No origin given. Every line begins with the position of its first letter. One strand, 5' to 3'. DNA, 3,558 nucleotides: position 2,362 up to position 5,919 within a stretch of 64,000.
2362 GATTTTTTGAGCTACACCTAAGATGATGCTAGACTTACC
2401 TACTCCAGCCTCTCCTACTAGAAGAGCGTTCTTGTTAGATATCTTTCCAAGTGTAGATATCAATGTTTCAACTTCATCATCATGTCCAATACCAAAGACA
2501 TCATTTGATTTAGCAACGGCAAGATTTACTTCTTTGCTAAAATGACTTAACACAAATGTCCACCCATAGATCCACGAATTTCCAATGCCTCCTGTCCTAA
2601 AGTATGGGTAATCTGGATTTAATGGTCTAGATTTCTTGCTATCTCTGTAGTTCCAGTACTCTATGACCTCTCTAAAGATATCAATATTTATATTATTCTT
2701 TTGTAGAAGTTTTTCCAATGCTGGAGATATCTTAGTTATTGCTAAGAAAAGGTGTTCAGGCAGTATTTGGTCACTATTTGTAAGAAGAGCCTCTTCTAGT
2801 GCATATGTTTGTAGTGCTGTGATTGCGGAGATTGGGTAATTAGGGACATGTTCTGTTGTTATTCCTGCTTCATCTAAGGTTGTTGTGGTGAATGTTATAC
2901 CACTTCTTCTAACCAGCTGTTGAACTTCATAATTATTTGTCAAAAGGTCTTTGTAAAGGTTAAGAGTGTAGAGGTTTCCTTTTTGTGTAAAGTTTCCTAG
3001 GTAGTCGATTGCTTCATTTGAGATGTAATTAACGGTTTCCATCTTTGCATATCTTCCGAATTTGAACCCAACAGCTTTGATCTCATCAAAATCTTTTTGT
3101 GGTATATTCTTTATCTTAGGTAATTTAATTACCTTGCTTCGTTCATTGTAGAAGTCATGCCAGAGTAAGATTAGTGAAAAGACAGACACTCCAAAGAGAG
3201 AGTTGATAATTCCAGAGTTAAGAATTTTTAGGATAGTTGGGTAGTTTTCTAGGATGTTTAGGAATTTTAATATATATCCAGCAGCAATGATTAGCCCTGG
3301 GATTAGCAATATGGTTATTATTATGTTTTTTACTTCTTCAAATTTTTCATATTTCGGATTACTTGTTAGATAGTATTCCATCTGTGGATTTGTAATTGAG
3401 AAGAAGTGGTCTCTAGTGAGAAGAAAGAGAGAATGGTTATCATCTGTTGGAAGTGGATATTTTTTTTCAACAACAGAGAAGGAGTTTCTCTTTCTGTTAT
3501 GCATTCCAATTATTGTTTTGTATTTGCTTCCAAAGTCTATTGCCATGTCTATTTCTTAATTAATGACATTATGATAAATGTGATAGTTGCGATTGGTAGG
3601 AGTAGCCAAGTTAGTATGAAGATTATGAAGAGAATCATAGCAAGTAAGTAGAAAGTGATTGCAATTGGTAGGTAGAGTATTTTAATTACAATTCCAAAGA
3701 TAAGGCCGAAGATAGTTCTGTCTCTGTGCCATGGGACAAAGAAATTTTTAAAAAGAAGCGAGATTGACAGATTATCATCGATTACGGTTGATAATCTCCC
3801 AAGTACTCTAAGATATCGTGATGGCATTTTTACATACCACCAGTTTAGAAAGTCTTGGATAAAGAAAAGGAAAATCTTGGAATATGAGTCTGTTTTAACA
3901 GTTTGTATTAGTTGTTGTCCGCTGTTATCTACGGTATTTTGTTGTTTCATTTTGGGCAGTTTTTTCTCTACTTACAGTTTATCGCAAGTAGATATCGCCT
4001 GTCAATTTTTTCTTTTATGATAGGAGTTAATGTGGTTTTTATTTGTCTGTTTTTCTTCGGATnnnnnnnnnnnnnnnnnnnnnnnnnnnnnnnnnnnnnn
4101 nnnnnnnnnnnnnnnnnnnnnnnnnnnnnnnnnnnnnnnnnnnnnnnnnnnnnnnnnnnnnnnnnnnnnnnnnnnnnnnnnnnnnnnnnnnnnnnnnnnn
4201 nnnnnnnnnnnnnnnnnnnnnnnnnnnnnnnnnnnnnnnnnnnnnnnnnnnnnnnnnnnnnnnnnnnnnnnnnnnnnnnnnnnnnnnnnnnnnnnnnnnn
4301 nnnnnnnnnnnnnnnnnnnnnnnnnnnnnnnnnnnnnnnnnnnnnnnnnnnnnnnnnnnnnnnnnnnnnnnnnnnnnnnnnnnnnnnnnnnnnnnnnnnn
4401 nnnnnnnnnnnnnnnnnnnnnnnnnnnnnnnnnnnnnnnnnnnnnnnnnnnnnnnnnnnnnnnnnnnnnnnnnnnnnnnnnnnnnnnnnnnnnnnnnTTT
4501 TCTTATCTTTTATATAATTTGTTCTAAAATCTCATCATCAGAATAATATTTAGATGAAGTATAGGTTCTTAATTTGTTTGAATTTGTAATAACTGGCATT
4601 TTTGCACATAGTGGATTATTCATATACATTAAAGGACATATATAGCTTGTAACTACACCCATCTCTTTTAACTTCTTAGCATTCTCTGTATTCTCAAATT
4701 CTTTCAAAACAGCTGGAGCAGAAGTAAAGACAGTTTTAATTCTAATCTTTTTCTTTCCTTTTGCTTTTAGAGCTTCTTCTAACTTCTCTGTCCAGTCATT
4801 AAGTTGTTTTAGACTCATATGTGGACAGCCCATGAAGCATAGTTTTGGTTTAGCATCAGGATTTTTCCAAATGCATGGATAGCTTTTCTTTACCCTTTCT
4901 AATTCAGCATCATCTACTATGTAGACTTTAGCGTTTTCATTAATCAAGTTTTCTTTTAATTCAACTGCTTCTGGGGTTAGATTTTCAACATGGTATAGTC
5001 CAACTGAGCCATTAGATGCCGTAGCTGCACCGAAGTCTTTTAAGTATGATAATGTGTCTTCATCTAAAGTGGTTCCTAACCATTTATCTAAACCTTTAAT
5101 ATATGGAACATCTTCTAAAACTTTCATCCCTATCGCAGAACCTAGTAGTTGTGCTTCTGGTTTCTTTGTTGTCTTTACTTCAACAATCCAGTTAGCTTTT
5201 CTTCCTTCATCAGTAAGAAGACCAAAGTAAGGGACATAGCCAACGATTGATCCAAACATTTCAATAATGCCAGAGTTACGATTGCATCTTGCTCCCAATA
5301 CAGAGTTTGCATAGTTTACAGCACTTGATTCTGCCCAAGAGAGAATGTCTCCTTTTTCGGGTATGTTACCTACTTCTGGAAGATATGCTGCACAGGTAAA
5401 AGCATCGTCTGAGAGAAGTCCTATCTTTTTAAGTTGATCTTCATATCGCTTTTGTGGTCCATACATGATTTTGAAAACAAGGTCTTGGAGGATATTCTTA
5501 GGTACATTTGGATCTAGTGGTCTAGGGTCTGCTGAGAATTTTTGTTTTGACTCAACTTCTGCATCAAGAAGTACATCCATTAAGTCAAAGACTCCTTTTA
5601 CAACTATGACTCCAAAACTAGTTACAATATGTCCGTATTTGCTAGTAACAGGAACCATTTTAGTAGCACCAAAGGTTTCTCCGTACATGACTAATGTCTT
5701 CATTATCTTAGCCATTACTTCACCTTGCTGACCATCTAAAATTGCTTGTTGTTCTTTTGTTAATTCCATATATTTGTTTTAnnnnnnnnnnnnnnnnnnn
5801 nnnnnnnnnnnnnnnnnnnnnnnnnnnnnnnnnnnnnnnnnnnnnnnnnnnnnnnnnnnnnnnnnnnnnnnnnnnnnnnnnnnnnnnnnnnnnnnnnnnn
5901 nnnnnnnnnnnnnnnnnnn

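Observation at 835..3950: Membrane-anchored double-ring Clp/Hsp100 unfoldase lacking a ClpP-docking loop, co-transcribed with a small membrane protein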

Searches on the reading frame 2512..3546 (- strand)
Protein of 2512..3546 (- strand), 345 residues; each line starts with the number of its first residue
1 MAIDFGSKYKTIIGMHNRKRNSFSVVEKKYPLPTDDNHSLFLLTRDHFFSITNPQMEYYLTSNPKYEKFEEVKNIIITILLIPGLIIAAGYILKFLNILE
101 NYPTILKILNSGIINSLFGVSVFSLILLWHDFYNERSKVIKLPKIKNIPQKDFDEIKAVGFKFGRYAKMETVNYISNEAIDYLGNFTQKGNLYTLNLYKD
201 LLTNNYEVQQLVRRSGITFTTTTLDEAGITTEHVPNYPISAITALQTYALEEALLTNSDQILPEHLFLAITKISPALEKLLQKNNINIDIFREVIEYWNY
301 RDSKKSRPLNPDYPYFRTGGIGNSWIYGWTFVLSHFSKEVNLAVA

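Call 23: search_protein_representatives(protein=window:2512-3546:-)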
Query: 345 residues. Proteins with E-value up to 0.001 (for the whole library): 33; up to 1e-10: 21; up to 1e-30: 15. The best 33 are listed.
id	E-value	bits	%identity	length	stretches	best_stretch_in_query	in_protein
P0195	1.8e-79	283.5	41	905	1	1-341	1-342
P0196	3.1e-64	233.5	35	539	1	10-341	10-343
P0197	3.7e-60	220.1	40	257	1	1-256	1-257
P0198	1.2e-57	211.8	62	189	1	1-152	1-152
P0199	2.8e-57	210.6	33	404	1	8-344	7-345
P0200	2.3e-52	194.5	31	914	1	12-343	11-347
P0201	5.3e-50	186.7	61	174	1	41-183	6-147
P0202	9.6e-49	182.5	31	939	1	10-335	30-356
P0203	2.0e-47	178.2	44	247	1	139-343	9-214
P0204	8.1e-46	172.9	32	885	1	7-344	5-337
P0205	3.1e-44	167.7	31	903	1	10-341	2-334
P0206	1.5e-42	162.2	44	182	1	160-332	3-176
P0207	1.9e-39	151.9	29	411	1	10-341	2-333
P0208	4.5e-36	140.9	26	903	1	5-345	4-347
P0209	6.2e-32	127.3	29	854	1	10-319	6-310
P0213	1.8e-20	89.6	24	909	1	13-340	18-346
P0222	7.4e-06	41.6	22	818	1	13-298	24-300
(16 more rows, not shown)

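Call 40: predict_structure(alignment_id=A4)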
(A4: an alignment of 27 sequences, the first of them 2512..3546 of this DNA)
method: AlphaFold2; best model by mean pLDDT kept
length: 345 residues; sequences in the alignment: 27
mean_pLDDT: 82.0   pTM: 0.74
mean pLDDT of the five models: 82.0, 81.9, 80.9, 80.6, 78.5
residues with pLDDT >= 90: 134; 70-90: 150; 50-70: 25; < 50: 36
segments of 3 or more residues with pLDDT < 50: 1-4, 316-345
pLDDT, mean of each block of 10 residues (from residue 1): 58 92 84 87 93 84 71 85 88 86 86 89 86 62 90 87 89 89 89 95 94 87 91 91 94 94 96 92 87 91 70 51 41 39 40
secondary structure, 60 per line:
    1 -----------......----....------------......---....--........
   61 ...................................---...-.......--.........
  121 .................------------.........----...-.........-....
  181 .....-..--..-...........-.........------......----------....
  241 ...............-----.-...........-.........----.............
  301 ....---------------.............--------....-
elements in order: E12-17 E22-25 E38-43 E47-50 H53-95 H103-109 H112-137 H150-158 E167-170 H171-174 H177-185 H194-204 H206-214 H221-226 H239-255 H263-273 H275-283 H288-304 H320-332 H341-344

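Call 43: fold_search(model_id=the predicted structure, library=pdb)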
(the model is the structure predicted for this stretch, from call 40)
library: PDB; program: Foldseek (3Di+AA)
matches with E <= 10: 119; with E <= 0.001: 0
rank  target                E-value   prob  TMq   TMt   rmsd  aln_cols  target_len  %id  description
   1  4irf_B                2.4e-01  0.98  0.29  0.62   4.9       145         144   12  Preliminary structural investigations of a malarial protein secretion system (released 2014-04-16)
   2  4iod_C                3.1e-01  0.97  0.28  0.59   4.4       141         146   12  Preliminary structural investigations of a malarial protein secretion system. (released 2014-04-23)
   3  8ibo_A                3.2e-01  0.93  0.24  0.51   3.9       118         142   15  Crystal structure of Wild-Type Mycobacterium tuberculosis ClpC1 N-terminal domain in complex with Lassomycin (released 2023-09-20)
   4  2y1r_A                3.4e-01  0.89  0.26  0.54   5.9       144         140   10  Structure of MecA121 & ClpC N-domain complex (released 2011-03-16)
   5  6pbs_B                3.6e-01  0.51  0.16  0.34  10.6       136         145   15  Structure of ClpC1-NTD in complex with Ecumicin (released 2020-05-13)
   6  2k77_MODEL_1_A        4.0e-01  0.91  0.23  0.49   3.8       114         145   11  NMR solution structure of the Bacillus subtilis ClpC N-domain (released 2009-04-28)
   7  6cn8_A                4.4e-01  0.85  0.25  0.49   4.1       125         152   14  High-resolution structure of ClpC1-NTD binding to Rufomycin-I (released 2019-06-05)
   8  4irf_A                4.7e-01  0.95  0.29  0.62   4.7       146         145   13  Preliminary structural investigations of a malarial protein secretion system (released 2014-04-16)
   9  8b3s_Z                4.9e-01  0.85  0.25  0.52   5.6       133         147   11  Structure of YjbA in complex with ClpC N-terminal Domain (released 2023-12-27)
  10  5gkm_A                5.5e-01  0.69  0.24  0.46   6.1       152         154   14  Crystal structure of the N-terminal Domain of Caseinolytic protease associated chaperone ClpD from Arabidopsis thalian (released 2017-03-22)
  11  5gkm_B                6.1e-01  0.63  0.24  0.48   6.5       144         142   14  Crystal structure of the N-terminal Domain of Caseinolytic protease associated chaperone ClpD from Arabidopsis thalian (released 2017-03-22)
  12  8ad9_B                7.5e-01  0.84  0.23  0.49   5.0       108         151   20  Crystal structure of ClpC2 C-terminal domain (released 2023-03-29)
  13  7z37_DP1              7.5e-01  0.14  0.18  0.22  27.6       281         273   14  Structure of the RAF1-HSP90-CDC37 complex (RHC-II) (released 2022-09-14)
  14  6pbs_A                8.3e-01  0.38  0.15  0.32   9.4       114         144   16  Structure of ClpC1-NTD in complex with Ecumicin (released 2020-05-13)
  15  4xbi_A                9.8e-01  0.75  0.27  0.25   4.5       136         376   21  Structure Of A Malarial Protein Involved in Proteostasis (released 2015-07-29)
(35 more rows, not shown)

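Call 60: find_encoding_contigs(protein=P0205, flank=4000, max_places=1)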
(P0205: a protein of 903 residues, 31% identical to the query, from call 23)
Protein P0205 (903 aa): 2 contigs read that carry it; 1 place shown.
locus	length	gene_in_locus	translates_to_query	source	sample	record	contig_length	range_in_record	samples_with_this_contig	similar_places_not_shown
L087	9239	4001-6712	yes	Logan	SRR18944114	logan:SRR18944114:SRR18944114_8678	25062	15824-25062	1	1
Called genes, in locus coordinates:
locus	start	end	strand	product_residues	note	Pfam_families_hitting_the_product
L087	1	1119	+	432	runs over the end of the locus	PF01041:DegT_DnrJ_EryC1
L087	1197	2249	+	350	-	PF02388:FemAB, PF13480:Acetyltransf_6, PF02388:FemAB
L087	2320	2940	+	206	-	PF05175:MTS, PF06325:PrmA, PF13847:Methyltransf_31 (weak), PF08242:Methyltransf_12 (faint), PF13649:Methyltransf_25 (weak)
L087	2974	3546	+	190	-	PF03602:Cons_hypoth95, PF05175:MTS, PF13847:Methyltransf_31 (weak), PF13649:Methyltransf_25 (weak)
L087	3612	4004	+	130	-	-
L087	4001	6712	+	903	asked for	PF20703:nSTAND1 (weak), PF00004:AAA, PF00158:Sigma54_activat (weak), PF17871:AAA_lid_9, PF00004:AAA, PF07724:AAA_2, PF07728:AAA_5, PF10431:ClpB_D2-small, +19 more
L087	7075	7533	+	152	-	PF01029:NusB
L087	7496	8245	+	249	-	PF22935:RM44_endonuclase (weak), PF14622:Ribonucleas_3_3, PF00636:Ribonuclease_3, PF00035:dsrm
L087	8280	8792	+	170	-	PF00886:Ribosomal_S16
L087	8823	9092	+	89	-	PF13083:KH_KhpA-B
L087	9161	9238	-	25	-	?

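Call 61: find_encoding_contigs(protein=P0200, flank=4000, max_places=1)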
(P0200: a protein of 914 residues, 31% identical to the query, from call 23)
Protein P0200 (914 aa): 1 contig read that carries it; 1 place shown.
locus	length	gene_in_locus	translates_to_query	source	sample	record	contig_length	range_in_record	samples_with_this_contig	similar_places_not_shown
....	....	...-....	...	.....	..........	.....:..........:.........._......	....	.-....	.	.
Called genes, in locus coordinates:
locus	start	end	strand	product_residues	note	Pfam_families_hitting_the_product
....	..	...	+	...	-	-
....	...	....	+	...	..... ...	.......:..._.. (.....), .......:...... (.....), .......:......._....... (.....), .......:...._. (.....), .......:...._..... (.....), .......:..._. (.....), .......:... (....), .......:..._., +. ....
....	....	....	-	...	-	?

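Call 62: find_encoding_contigs(protein=P0213, flank=4000, max_places=1)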
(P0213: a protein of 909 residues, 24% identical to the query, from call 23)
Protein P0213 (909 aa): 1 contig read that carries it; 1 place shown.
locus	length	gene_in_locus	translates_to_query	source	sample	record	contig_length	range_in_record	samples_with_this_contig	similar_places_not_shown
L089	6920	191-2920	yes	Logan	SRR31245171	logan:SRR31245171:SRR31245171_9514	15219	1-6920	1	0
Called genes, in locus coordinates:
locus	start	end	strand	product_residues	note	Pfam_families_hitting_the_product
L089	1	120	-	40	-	?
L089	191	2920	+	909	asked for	PF23569:NBD_SMAX1 (weak), PF00004:AAA, PF17871:AAA_lid_9, PF00158:Sigma54_activat (weak), PF07724:AAA_2, PF00004:AAA, PF07728:AAA_5, PF10431:ClpB_D2-small, +10 more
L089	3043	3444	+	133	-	-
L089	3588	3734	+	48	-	-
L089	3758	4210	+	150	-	PF01029:NusB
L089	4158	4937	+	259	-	PF14622:Ribonucleas_3_3, PF00636:Ribonuclease_3, PF00035:dsrm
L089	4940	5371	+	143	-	PF00886:Ribosomal_S16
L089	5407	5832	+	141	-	PF13083:KH_KhpA-B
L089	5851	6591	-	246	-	-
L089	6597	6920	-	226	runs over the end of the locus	PF05137:PilN (faint)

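Call 80: find_encoding_contigs(protein=P0202, flank=5000, max_places=1)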
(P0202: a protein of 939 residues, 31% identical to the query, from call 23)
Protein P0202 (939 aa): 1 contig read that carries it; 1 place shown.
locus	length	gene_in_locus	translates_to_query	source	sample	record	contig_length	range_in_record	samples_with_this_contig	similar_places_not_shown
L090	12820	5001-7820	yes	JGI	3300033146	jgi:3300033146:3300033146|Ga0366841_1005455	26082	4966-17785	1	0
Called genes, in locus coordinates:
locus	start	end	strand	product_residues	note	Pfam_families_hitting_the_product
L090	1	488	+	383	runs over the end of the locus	PF05697:Trigger_N, PF05698:Trigger_C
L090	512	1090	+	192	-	PF00574:CLP_protease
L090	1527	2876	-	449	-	-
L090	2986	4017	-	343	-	PF01207:Dus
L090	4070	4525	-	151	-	PF04073:tRNA_edit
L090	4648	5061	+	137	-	-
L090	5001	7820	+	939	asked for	PF00910:RNA_helicase (faint), PF05673:DUF815 (faint), PF01695:IstB_IS21 (faint), PF02367:TsaE (faint), PF05496:RuvB_N (faint), PF00004:AAA, PF00004:AAA, PF07724:AAA_2, +10 more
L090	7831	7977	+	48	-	-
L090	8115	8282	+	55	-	PF01783:Ribosomal_L32p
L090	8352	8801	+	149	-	PF01029:NusB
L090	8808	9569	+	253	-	PF22935:RM44_endonuclase, PF14622:Ribonucleas_3_3, PF00636:Ribonuclease_3, PF00035:dsrm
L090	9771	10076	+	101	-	PF00886:Ribosomal_S16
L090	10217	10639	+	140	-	PF13083:KH_KhpA-B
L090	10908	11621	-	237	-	-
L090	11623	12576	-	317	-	-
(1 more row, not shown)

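Call 81: find_encoding_contigs(protein=P0209, flank=5000, max_places=1)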
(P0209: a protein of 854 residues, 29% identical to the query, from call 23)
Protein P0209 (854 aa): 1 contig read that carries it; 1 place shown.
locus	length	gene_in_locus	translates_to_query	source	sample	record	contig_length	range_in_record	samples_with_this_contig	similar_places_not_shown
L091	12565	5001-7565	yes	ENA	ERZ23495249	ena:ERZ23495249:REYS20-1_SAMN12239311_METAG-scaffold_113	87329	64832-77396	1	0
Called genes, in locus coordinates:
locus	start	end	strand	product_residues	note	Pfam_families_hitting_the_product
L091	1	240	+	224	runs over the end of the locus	PF04203:Sortase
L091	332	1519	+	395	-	PF05697:Trigger_N, PF05698:Trigger_C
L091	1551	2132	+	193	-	PF00574:CLP_protease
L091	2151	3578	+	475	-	PF01546:Peptidase_M20, PF07687:M20_dimer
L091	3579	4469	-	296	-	PF12705:PDDEXK_1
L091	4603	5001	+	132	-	-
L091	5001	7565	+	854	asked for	PF07728:AAA_5 (faint), PF00004:AAA (faint), PF06309:Torsin (weak), PF07724:AAA_2 (weak)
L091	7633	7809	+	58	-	PF01783:Ribosomal_L32p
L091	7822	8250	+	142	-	PF01029:NusB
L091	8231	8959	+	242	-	PF22935:RM44_endonuclase, PF14622:Ribonucleas_3_3, PF00636:Ribonuclease_3, PF00035:dsrm, PF22892:DSRM_MRPL44 (weak)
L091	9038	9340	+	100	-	PF00886:Ribosomal_S16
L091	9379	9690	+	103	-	PF13083:KH_KhpA-B, PF00013:KH_1 (faint)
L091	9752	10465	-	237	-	-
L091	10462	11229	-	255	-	-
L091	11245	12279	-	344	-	PF11104:PilM_2, PF06723:MreB_Mbl (faint), PF14450:FtsA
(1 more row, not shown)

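Call 82: find_encoding_contigs(protein=P0222, flank=5000, max_places=1)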
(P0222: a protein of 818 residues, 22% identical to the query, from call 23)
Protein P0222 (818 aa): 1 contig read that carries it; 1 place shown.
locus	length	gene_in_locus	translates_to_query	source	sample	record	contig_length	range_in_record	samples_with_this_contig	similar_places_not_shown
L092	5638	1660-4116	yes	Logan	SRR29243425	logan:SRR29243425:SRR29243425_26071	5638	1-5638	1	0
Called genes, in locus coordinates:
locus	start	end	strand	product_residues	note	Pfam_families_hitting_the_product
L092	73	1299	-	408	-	PF09445:Methyltransf_15 (weak), PF13649:Methyltransf_25 (weak), PF18096:Thump_like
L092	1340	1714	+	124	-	-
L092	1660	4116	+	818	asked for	PF13191:AAA_16 (faint), PF07728:AAA_5 (faint)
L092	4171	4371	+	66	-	PF01783:Ribosomal_L32p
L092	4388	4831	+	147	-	PF01029:NusB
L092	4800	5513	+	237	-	PF22935:RM44_endonuclase (weak), PF14622:Ribonucleas_3_3, PF00636:Ribonuclease_3, PF00035:dsrm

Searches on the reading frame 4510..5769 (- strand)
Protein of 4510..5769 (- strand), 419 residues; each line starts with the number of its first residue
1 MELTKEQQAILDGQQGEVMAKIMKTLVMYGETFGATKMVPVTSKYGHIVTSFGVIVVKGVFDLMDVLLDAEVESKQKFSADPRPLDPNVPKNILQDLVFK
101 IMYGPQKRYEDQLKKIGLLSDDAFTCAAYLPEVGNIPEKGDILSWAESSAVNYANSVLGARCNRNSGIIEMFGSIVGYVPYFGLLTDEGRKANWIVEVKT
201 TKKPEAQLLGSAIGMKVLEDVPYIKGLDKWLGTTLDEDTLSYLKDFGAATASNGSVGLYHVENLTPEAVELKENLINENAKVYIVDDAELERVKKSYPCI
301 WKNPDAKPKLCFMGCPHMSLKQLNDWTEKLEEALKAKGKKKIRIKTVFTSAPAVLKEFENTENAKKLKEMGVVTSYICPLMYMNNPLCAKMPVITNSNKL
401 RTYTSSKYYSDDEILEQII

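Call 3: search_protein_families(library=pfam, proteins=[window:4510-5769:-], max_evalue=0.01)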
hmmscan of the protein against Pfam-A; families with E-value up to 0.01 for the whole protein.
window:4510-5769:- (419 aa): 1 family
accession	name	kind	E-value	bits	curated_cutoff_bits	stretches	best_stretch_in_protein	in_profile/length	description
PF04412.18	AcnX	-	6.2e-92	308.8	31.5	1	1-408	1-386/400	Aconitase X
